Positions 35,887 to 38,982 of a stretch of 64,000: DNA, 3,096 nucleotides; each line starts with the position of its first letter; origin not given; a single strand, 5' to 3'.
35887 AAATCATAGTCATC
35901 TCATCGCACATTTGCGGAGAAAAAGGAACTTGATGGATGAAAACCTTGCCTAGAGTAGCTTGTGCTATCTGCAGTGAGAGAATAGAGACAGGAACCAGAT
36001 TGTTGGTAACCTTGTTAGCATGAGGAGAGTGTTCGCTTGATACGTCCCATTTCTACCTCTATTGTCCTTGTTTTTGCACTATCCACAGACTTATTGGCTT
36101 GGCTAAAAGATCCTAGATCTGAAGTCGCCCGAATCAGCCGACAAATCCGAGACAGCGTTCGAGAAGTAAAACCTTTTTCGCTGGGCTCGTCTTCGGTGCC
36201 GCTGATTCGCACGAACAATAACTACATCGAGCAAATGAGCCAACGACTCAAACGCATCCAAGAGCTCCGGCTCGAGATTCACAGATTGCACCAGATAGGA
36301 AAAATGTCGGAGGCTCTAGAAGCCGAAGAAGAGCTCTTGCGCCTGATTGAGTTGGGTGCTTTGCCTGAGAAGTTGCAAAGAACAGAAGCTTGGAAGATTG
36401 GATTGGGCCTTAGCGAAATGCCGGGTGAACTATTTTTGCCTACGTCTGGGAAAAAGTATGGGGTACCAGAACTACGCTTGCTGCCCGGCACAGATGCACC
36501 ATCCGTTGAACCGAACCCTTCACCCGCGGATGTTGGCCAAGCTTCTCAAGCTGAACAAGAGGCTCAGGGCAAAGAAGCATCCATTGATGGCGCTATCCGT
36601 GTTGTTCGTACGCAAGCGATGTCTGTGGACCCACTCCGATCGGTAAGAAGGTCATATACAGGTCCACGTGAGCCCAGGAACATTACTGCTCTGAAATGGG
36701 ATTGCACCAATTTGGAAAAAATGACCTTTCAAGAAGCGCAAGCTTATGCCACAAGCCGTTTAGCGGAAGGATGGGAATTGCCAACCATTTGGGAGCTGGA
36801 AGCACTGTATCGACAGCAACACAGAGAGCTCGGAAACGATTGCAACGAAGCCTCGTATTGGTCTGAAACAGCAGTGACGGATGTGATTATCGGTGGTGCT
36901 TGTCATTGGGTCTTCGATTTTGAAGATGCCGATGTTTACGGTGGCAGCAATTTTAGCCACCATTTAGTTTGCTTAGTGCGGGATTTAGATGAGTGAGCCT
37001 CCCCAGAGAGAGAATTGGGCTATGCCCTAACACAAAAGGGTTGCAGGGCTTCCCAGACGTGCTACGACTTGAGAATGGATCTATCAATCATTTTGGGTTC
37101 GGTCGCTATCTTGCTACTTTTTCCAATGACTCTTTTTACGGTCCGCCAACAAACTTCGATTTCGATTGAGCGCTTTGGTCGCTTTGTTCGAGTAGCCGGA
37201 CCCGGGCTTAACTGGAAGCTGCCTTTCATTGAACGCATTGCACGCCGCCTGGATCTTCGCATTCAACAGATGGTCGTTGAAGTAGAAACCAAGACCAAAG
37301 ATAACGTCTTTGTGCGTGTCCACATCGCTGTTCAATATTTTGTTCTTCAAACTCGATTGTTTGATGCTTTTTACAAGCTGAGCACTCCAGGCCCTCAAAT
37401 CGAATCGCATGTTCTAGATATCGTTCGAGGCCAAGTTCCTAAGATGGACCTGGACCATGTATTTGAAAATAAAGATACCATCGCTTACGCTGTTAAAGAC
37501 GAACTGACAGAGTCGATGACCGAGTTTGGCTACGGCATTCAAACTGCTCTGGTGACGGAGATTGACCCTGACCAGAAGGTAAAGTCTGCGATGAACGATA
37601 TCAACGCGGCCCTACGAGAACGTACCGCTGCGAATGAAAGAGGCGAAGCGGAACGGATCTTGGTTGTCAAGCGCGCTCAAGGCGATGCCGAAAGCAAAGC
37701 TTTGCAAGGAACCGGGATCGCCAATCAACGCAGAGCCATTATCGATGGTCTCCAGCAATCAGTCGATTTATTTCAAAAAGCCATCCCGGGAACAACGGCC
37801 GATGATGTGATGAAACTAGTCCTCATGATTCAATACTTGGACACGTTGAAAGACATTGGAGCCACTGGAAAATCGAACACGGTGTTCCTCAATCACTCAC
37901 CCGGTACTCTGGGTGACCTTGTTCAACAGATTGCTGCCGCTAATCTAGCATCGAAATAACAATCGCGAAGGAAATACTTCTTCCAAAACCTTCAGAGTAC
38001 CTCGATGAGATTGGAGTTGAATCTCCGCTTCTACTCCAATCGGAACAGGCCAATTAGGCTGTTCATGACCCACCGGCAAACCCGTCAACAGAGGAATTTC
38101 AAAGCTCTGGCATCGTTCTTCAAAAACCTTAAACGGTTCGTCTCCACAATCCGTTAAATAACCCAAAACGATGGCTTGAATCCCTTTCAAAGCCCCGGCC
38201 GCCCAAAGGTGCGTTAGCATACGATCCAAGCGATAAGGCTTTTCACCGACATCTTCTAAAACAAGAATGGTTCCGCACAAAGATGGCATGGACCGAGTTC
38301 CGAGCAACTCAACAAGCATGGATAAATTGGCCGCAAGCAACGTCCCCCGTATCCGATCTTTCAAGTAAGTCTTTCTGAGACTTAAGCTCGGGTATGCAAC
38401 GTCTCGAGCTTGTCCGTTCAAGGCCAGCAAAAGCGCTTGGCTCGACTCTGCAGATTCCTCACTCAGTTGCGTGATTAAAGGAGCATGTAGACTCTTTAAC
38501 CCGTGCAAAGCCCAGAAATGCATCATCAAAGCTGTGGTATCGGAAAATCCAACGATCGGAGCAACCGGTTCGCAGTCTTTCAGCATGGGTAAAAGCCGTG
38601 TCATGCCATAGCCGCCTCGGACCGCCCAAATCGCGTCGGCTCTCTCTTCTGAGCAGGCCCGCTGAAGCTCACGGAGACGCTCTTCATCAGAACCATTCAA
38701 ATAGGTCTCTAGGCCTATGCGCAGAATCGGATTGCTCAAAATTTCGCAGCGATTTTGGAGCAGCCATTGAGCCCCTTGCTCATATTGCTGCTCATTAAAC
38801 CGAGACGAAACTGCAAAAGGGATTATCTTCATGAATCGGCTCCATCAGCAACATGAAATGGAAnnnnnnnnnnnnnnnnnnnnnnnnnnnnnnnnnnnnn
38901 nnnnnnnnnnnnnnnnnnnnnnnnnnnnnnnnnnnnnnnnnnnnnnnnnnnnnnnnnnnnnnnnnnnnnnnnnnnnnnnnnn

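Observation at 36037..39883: Inverted paralogous DUF1566-like secreted proteins share a ~330 bp near-identical inverted repeat bracketing an SPFH protein and an LD-carboxypeptidase: a candidate invertible, domain-swapping locus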

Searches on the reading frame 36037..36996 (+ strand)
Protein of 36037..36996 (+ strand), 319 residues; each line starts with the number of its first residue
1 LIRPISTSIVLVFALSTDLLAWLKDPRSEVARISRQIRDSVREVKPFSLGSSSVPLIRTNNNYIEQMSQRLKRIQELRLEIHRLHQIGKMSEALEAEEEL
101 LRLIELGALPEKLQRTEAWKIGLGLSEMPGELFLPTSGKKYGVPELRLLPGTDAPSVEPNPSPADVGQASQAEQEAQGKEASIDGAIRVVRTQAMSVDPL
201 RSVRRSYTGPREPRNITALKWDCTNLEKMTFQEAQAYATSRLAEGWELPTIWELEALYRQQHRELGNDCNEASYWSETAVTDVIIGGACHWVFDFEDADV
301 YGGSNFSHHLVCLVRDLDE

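Call 5: search_protein_families(library=pfam, proteins=[window:36037-36996:+], max_evalue=0.01)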
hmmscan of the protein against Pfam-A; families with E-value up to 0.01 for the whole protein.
window:36037-36996:+ (319 aa): 1 family
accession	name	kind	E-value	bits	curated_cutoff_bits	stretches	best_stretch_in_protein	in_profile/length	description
PF07603.17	Lcl_C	-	2.2e-08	34.8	34.9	1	216-315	7-117/117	Lcl C-terminal domain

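Call 7: find_homologous_proteins(query=window:36037-36996:+)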
Query window:36037-36996:+ (319 aa): 7 proteins with E <= 0.001 among 3113 candidates.
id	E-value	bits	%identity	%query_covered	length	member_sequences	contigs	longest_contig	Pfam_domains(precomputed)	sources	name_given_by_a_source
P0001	3.9e-210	715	100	100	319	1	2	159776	PF07603.18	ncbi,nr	ncbi:MAG: DUF1566 domain-containing protein [Myxococcaceae bacterium]|nr:DUF1566 domain-containing p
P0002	6.1e-109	382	55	87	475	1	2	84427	PF07603.18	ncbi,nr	ncbi:MAG: DUF1566 domain-containing protein [Myxococcaceae bacterium]|nr:DUF1566 domain-containing p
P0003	9.8e-90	319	53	98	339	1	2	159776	PF07603.18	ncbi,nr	ncbi:MAG: DUF1566 domain-containing protein [Myxococcaceae bacterium]|nr:DUF1566 domain-containing p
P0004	3.9e-68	248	58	52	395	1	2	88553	PF07603.18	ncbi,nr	ncbi:MAG: DUF1566 domain-containing protein [Myxococcaceae bacterium]|nr:DUF1566 domain-containing p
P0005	4.9e-63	232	57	45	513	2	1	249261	PF07603.18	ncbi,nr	ncbi:MAG: DUF1566 domain-containing protein [Myxococcaceae bacterium]|nr:DUF1566 domain-containing p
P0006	4.0e-48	183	58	53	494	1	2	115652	PF00076.29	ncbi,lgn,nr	ncbi:MAG: RNA-binding protein [Myxococcaceae bacterium]|nr:RNA-binding protein [Myxococcaceae bacter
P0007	2.8e-40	157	61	45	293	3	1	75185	-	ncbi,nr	ncbi:MAG: hypothetical protein I8H75_06210, partial [Myxococcaceae bacterium]|nr:hypothetical protei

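Call 11: find_encoding_contigs(protein=P0001, flank=10000, max_places=10)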
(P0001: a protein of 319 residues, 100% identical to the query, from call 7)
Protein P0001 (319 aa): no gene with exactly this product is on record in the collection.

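Call 12: find_encoding_contigs(protein=P0002, flank=10000, max_places=10)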
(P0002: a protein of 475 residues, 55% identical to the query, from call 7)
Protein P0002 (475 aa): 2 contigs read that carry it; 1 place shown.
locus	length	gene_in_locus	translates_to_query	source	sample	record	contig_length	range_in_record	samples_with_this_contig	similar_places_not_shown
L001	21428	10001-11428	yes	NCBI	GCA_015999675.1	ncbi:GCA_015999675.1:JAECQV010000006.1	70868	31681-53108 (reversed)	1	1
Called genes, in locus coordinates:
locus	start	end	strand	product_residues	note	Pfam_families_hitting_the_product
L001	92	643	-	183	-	-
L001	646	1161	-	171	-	PF02108:FliH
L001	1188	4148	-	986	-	PF00873:ACR_tran, PF03176:MMPL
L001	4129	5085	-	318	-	PF25975:CzcB_C (weak), PF25989:YknX_C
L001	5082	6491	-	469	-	PF02934:GatB_N, PF02637:GatB_Yqey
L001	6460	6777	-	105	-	PF00825:Ribonuclease_P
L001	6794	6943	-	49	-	PF00468:Ribosomal_L34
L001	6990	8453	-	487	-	PF00370:FGGY_N, PF02782:FGGY_C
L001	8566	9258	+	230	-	PF16697:Yop-YscD_cpl, PF00498:FHA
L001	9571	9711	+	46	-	-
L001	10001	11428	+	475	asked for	PF07603:Lcl_C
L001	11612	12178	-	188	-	PF02075:RuvC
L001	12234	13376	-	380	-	PF00654:Voltage_CLC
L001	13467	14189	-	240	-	PF04012:PspA_IM30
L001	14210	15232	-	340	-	PF01266:DAO (weak), PF13450:NAD_binding_8, PF01593:Amino_oxidase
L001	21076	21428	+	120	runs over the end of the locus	PF07603:Lcl_C (weak)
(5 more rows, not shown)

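Call 17: find_encoding_contigs(protein=P0004, flank=10000, max_places=10)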
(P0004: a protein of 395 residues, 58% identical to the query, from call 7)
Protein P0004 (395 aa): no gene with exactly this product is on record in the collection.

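Call 18: find_encoding_contigs(protein=P0005, flank=10000, max_places=10)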
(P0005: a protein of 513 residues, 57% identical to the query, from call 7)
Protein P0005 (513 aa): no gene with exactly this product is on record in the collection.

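Call 19: find_encoding_contigs(protein=P0006, flank=10000, max_places=10)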
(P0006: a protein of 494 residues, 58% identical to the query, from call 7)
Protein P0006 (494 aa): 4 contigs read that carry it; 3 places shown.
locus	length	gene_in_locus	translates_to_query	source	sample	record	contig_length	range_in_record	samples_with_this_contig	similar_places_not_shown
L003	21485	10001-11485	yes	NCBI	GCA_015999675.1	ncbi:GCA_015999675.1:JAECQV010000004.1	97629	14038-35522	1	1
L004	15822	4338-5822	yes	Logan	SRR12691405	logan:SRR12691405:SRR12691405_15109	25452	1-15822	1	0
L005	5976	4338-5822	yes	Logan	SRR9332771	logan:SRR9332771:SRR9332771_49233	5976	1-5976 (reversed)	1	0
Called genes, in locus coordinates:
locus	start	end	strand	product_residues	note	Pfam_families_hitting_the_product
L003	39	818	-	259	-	PF00809:Pterin_bind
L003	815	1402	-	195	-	PF02223:Thymidylate_kin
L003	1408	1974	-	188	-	PF04049:ANAPC8 (faint), PF13424:TPR_12 (faint), PF00515:TPR_1 (faint), PF07719:TPR_2 (faint), PF13181:TPR_8 (faint), PF13371:TPR_9 (weak), PF13428:TPR_14 (faint), PF14559:TPR_19 (weak), +2 more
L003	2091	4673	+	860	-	PF14559:TPR_19 (faint)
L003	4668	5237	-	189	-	PF00081:Sod_Fe_N, PF02777:Sod_Fe_C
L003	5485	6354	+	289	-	-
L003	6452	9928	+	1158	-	PF02811:PHP, PF07733:DNA_pol3_alpha, PF17657:DNA_pol3_finger, PF14579:HHH_6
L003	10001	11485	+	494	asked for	PF00076:RRM_1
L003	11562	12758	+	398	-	PF13173:AAA_14, PF13635:DUF4143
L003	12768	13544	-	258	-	PF00557:Peptidase_M24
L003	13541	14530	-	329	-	PF00962:A_deaminase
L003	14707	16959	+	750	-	PF09820:AAA-ATPase_like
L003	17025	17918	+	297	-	PF01513:NAD_kinase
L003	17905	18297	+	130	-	PF00578:AhpC-TSA, PF08534:Redoxin, PF13911:AhpC-TSA_2 (faint)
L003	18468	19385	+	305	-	PF00501:AMP-binding, PF13193:AMP-binding_C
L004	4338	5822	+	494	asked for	PF00076:RRM_1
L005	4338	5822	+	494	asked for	PF00076:RRM_1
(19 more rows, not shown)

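Call 20: find_encoding_contigs(protein=P0007, flank=10000, max_places=10)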
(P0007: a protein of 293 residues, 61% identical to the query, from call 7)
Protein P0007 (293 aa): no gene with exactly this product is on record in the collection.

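Call 32: list_cluster_members(proteins=[P0001, P0003, P0002, P0004, P0005, P0006, P0007])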
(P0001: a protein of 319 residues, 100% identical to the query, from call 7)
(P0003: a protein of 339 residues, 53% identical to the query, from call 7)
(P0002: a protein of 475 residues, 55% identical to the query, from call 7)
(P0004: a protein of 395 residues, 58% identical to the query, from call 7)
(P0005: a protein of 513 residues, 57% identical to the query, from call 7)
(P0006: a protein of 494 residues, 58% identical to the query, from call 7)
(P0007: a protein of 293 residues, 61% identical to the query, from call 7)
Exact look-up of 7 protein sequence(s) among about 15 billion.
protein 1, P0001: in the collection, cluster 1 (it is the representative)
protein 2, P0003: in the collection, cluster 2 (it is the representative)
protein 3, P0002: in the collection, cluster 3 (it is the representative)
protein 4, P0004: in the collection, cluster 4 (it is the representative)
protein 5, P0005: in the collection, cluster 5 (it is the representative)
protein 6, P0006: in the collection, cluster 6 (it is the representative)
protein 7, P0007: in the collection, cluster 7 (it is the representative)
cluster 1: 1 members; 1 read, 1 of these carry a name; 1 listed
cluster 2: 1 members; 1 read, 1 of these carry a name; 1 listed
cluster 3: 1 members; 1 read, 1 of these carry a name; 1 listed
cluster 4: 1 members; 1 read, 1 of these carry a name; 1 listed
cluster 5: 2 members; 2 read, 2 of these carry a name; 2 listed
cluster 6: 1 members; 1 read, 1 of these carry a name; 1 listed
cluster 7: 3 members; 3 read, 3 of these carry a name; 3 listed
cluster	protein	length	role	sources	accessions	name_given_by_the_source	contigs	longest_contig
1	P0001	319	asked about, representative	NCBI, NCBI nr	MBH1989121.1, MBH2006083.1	MAG: DUF1566 domain-containing protein [Myxococcaceae bacterium] | DUF1566 domain-containing protein [Myxococcaceae bacterium]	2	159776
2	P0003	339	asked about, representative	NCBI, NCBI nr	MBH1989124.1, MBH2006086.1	MAG: DUF1566 domain-containing protein [Myxococcaceae bacterium] | DUF1566 domain-containing protein [Myxococcaceae bacterium]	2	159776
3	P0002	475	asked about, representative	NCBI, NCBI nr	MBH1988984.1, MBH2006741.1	MAG: DUF1566 domain-containing protein [Myxococcaceae bacterium] | DUF1566 domain-containing protein [Myxococcaceae bacterium]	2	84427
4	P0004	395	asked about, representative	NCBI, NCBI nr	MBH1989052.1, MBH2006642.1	MAG: DUF1566 domain-containing protein [Myxococcaceae bacterium] | DUF1566 domain-containing protein [Myxococcaceae bacterium]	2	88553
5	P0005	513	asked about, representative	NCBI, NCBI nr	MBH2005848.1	MAG: DUF1566 domain-containing protein [Myxococcaceae bacterium] | DUF1566 domain-containing protein [Myxococcaceae bacterium]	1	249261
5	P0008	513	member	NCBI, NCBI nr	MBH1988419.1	MAG: DUF1566 domain-containing protein [Myxococcaceae bacterium] | DUF1566 domain-containing protein [Myxococcaceae bacterium]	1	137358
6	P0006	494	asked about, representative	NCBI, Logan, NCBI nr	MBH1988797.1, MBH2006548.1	MAG: RNA-binding protein [Myxococcaceae bacterium] | RNA-binding protein [Myxococcaceae bacterium]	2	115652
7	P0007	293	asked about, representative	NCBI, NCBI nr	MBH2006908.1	MAG: hypothetical protein I8H75_06210, partial [Myxococcaceae bacterium] | hypothetical protein [Myxococcaceae bacterium]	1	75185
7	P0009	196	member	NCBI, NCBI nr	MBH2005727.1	MAG: hypothetical protein I8H75_00005, partial [Myxococcaceae bacterium] | hypothetical protein [Myxococcaceae bacterium]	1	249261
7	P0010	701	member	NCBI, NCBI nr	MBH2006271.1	MAG: hypothetical protein I8H75_02855 [Myxococcaceae bacterium] | hypothetical protein [Myxococcaceae bacterium]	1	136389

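Call 36: search_protein_families(library=pfam, proteins=[P0002, P0004, P0005, P0006, P0007, P0010], max_evalue=0.01)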
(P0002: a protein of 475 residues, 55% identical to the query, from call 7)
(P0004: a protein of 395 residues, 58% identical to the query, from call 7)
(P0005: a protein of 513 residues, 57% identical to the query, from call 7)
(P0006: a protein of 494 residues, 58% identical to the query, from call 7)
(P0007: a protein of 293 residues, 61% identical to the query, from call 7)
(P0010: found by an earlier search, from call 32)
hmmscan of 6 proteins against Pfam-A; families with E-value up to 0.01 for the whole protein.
P0002 (475 aa): 1 family
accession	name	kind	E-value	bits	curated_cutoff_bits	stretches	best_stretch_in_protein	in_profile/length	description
PF07603.17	Lcl_C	-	3.3e-20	73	34.9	2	368-462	10-117/117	Lcl C-terminal domain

P0004 (395 aa): 1 family
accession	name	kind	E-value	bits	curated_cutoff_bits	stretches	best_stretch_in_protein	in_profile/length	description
PF07603.17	Lcl_C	-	2.1e-12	47.8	34.9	1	306-395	9-117/117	Lcl C-terminal domain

P0005 (513 aa): 1 family
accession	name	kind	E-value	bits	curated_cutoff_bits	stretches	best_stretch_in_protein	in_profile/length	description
PF07603.17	Lcl_C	-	4.2e-06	27.5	34.9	1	402-472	8-96/117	Lcl C-terminal domain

P0006 (494 aa): 1 family
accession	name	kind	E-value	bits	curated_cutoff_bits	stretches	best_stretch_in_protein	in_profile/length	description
PF00076.28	RRM_1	-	1.4e-10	41.3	20.7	1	431-481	2-52/70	RNA recognition motif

P0007 (293 aa): 1 family
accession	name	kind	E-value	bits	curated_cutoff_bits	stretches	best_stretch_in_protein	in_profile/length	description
PF05890.17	Ebp2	-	0.00012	22.2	28.8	1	46-102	54-108/246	Eukaryotic rRNA processing protein EBP2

P0010 (701 aa): 3 families
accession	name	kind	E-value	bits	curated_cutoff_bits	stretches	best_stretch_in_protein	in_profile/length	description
PF07603.17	Lcl_C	-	1.6e-08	35.3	34.9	1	606-694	10-117/117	Lcl C-terminal domain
PF00644.27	PARP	-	3.9e-05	23.7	26.7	1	306-371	48-101/199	Poly(ADP-ribose) polymerase catalytic domain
PF05890.17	Ebp2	-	0.00039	20.5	28.8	1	47-102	55-108/246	Eukaryotic rRNA processing protein EBP2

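Call 47: predict_structure(alignment_id=A1)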
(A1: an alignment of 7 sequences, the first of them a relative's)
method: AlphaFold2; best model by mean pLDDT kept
length: 319 residues; sequences in the alignment: 7
mean_pLDDT: 40.6   pTM: 0.23
mean pLDDT of the five models: 40.6, 39.5, 38.5, 38.2, 36.1
residues with pLDDT >= 90: 0; 70-90: 26; 50-70: 42; < 50: 251
segments of 3 or more residues with pLDDT < 50: 1-23, 36-61, 107-236, 261-319
pLDDT, mean of each block of 10 residues (from residue 1): 36 40 50 48 37 32 55 76 79 73 54 39 35 29 26 29 30 27 25 29 35 38 33 48 51 50 42 31 27 29 27 37
secondary structure, 60 per line:
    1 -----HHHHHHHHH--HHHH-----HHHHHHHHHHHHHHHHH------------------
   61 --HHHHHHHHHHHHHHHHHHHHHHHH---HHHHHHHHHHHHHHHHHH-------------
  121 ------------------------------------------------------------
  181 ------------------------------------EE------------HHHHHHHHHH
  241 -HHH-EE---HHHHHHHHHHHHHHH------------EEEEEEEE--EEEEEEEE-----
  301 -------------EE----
elements in order: H6-14 H17-20 H26-42 H63-86 H90-107 H231-240 H251-265 E278-285 E288-295

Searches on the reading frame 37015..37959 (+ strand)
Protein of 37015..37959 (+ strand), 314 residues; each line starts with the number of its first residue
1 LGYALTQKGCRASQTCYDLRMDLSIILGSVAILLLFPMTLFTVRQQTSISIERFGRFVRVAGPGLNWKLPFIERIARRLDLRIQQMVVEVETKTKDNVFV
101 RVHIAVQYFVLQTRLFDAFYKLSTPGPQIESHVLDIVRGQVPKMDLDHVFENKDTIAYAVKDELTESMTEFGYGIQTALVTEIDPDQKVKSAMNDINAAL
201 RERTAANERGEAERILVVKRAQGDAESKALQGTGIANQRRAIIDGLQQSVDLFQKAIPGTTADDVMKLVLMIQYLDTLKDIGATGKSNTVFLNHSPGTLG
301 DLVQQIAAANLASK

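Call 5: search_protein_families(library=pfam, proteins=[window:37015-37959:+], max_evalue=0.01)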
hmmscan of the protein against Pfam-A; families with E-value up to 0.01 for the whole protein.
window:37015-37959:+ (314 aa): 1 family
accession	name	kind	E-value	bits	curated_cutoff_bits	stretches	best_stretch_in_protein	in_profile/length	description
PF01145.31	Band_7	-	4.6e-28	98.9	23.6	1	42-213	2-175/176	SPFH domain / Band 7 family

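Call 68: find_encoding_contigs(protein=window:37126-37959:+, flank=10000, max_places=10)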
Protein window:37126-37959:+ (277 aa): 2 contigs read that carry it; 2 places shown.
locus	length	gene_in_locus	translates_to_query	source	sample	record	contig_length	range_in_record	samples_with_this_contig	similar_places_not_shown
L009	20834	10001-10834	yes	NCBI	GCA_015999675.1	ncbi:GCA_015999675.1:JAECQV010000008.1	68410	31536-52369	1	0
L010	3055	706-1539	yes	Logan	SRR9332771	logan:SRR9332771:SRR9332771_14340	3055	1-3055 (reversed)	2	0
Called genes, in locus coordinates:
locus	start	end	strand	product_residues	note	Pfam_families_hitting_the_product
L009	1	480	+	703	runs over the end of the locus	PF00115:COX1, PF02433:FixO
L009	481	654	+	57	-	PF05545:FixQ (weak)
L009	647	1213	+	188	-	PF14715:FixP_N, PF00034:Cytochrom_C, PF13442:Cytochrome_CBB3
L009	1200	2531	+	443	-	PF12801:Fer4_5, PF13187:Fer4_9 (faint), PF13534:Fer4_17 (faint), PF12838:Fer4_7 (weak), PF13183:Fer4_8 (faint), PF13237:Fer4_10 (faint), PF13746:Fer4_18, PF11614:FixG_C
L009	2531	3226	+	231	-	PF13386:DsbD_2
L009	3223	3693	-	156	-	PF01613:Flavin_Reduct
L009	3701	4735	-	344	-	PF01820:Dala_Dala_lig_N, PF02655:ATP-grasp_3 (weak), PF07478:Dala_Dala_lig_C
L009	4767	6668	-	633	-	PF03979:Sigma70_r1_1, PF00140:Sigma70_r1_2, PF04542:Sigma70_r2, PF04539:Sigma70_r3, PF04545:Sigma70_r4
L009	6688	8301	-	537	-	PF01807:Zn_ribbon_DnaG, PF08275:DNAG_N, PF01751:Toprim (weak), PF13362:Toprim_3, PF13662:Toprim_4, PF13155:Toprim_2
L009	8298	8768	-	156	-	PF09424:YqeY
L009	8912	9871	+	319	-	PF07603:Lcl_C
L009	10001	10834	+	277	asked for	PF01145:Band_7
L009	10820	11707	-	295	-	PF02016:Peptidase_S66, PF17676:Peptidase_S66C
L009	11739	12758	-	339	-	PF07603:Lcl_C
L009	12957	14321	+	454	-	PF00089:Trypsin, PF13365:Trypsin_2, PF00595:PDZ (weak), PF13180:PDZ_2, PF17820:PDZ_6 (weak), PF00595:PDZ, PF13180:PDZ_2, PF17820:PDZ_6 (weak)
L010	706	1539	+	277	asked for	PF01145:Band_7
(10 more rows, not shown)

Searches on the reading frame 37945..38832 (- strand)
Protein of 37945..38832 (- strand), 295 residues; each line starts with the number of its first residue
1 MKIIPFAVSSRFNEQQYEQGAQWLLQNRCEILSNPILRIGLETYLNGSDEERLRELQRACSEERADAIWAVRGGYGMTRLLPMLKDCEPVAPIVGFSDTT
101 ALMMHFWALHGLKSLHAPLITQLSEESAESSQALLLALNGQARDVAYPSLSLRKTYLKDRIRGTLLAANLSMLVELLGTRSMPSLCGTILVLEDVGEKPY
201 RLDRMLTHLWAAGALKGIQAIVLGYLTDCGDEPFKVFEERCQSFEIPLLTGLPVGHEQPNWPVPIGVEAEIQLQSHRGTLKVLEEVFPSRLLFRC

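Call 5: search_protein_families(library=pfam, proteins=[window:37945-38832:-], max_evalue=0.01)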
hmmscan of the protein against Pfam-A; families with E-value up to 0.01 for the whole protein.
window:37945-38832:- (295 aa): 2 families
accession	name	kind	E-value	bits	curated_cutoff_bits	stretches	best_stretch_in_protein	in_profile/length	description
PF17676.7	Peptidase_S66C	-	6.9e-31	107.8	23.7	1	162-271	1-120/120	LD-carboxypeptidase C-terminal domain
PF02016.21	Peptidase_S66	-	1.6e-20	73.9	25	1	7-117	5-121/121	LD-carboxypeptidase N-terminal domain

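Call 16: find_encoding_contigs(protein=window:37945-38832:-, flank=10000, max_places=10)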
Protein window:37945-38832:- (295 aa): 2 contigs read that carry it; 1 place shown.
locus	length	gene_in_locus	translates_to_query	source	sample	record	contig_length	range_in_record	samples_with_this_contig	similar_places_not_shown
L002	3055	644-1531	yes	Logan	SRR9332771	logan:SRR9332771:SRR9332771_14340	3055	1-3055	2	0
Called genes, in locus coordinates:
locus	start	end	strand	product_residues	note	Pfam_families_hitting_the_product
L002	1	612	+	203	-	?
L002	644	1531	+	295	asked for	PF02016:Peptidase_S66, PF17676:Peptidase_S66C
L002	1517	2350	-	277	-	PF01145:Band_7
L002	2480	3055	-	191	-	?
